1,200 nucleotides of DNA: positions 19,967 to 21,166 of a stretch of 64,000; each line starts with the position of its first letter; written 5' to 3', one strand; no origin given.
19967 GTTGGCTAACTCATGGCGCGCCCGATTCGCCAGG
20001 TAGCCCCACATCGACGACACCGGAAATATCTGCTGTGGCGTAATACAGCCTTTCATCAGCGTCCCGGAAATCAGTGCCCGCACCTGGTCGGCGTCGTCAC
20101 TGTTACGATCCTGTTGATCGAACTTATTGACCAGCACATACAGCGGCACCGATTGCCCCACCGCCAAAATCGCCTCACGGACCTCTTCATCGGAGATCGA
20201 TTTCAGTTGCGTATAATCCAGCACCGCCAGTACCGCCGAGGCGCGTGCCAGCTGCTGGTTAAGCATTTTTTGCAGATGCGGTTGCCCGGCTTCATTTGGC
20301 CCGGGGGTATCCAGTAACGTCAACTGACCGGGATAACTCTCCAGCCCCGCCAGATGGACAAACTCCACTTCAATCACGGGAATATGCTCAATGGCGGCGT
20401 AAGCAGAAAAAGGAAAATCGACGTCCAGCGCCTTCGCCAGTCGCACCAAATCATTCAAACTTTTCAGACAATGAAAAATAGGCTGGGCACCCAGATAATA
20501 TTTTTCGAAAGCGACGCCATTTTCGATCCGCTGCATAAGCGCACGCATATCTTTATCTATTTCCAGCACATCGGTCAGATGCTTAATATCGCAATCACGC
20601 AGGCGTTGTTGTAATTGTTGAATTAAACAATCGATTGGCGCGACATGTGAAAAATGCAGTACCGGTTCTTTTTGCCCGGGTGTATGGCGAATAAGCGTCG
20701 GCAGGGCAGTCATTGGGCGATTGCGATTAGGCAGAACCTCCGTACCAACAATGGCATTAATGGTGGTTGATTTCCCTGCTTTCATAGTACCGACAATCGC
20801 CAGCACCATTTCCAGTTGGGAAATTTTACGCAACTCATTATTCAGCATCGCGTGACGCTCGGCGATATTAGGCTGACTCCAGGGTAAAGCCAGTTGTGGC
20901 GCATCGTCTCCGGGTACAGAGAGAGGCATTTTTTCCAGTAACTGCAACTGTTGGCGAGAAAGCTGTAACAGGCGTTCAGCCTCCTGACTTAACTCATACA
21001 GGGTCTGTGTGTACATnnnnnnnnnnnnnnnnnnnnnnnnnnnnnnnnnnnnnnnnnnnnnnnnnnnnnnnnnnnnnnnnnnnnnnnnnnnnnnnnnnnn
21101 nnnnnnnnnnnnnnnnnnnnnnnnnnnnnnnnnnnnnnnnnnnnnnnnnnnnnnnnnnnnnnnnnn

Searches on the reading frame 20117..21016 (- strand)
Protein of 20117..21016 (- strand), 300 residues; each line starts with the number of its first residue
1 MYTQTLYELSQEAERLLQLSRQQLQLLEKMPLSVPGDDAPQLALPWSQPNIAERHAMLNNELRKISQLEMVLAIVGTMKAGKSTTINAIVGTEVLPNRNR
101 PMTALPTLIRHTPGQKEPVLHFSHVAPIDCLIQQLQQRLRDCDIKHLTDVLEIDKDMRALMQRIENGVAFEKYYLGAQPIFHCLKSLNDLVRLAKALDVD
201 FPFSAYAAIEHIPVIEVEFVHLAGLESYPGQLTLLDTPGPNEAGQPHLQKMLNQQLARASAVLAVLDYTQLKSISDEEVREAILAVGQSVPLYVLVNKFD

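Call 15: find_related_loci(query=window:20117-21016:-, collection=genome_contigs, flank=3000)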
Query window:20117-21016:- (300 aa) in genome_contigs; peptide patterns used: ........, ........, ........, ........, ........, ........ (x = any residue, [..] = any of these).
138 stretches matched a pattern; 109 encode a relative of the query (tblastn E <= 1e-3); the best 80 are kept; 80 distinct loci.
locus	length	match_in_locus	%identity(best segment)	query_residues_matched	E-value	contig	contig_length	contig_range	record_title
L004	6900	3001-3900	92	1-300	3e-180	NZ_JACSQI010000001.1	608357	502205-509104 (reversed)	Escherichia whittamii strain Sa2BVA5 NODE_1_length_608357_cov_8.774854, whole genome shotgun sequence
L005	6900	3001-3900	93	1-300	2e-179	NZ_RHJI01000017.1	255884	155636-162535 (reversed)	Escherichia sp. E1V33 1V33_17_consensus, whole genome shotgun sequence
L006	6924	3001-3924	79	1-300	2e-160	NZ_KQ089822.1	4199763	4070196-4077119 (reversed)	Citrobacter sp. MGH106 aetzL-supercont1.1, whole genome shotgun sequence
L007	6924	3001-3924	78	1-300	5e-159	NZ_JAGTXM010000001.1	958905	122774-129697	Citrobacter amalonaticus strain ku-bf3 scaffold_0, whole genome shotgun sequence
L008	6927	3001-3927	78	1-300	8e-159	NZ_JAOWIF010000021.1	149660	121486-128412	Citrobacter sp. Cu233 171, whole genome shotgun sequence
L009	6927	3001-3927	78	1-300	7e-159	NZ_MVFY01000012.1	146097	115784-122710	Citrobacter portucalensis strain A60 A60_S7_L001_NODE_12_length_146097_cov_21.5989, whole genome shotgun sequence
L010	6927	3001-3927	78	1-300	7e-158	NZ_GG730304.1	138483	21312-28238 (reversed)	Citrobacter youngae ATCC 29220 Scfld5, whole genome shotgun sequence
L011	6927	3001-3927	77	1-300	7e-158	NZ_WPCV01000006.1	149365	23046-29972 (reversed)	Citrobacter sp. On2M On2M_6, whole genome shotgun sequence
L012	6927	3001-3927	77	1-300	3e-157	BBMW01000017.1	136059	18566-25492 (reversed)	Citrobacter werkmanii NBRC 105721 DNA, contig: CIWKM17, whole genome shotgun sequence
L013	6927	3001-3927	76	1-300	6e-157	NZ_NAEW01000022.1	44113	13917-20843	Citrobacter braakii strain ATCC 51113 CbraakiiATCC_L001_NODE_22_length_44113__31.3385, whole genome shotgun sequence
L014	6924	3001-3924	77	1-300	2e-155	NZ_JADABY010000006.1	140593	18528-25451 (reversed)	Citrobacter sp. Res13-Sevr-PEB04-36 seq_tig6, whole genome shotgun sequence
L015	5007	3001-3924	79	1-300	1e-155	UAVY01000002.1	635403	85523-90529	Citrobacter koseri strain NCTC10786 genome assembly, contig: ERS513143SCcontig000002, whole genome shotgun sequence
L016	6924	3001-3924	77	1-300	3e-153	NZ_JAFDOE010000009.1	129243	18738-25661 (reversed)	Citrobacter sp. FP75 contig9, whole genome shotgun sequence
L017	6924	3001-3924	76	1-300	1e-151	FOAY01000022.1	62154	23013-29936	Kosakonia sacchari strain SP1 genome assembly, contig: Ga0060208_122, whole genome shotgun sequence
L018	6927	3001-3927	78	1-300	8e-159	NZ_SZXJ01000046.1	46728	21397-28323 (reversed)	Citrobacter sp. wls619 contig1, whole genome shotgun sequence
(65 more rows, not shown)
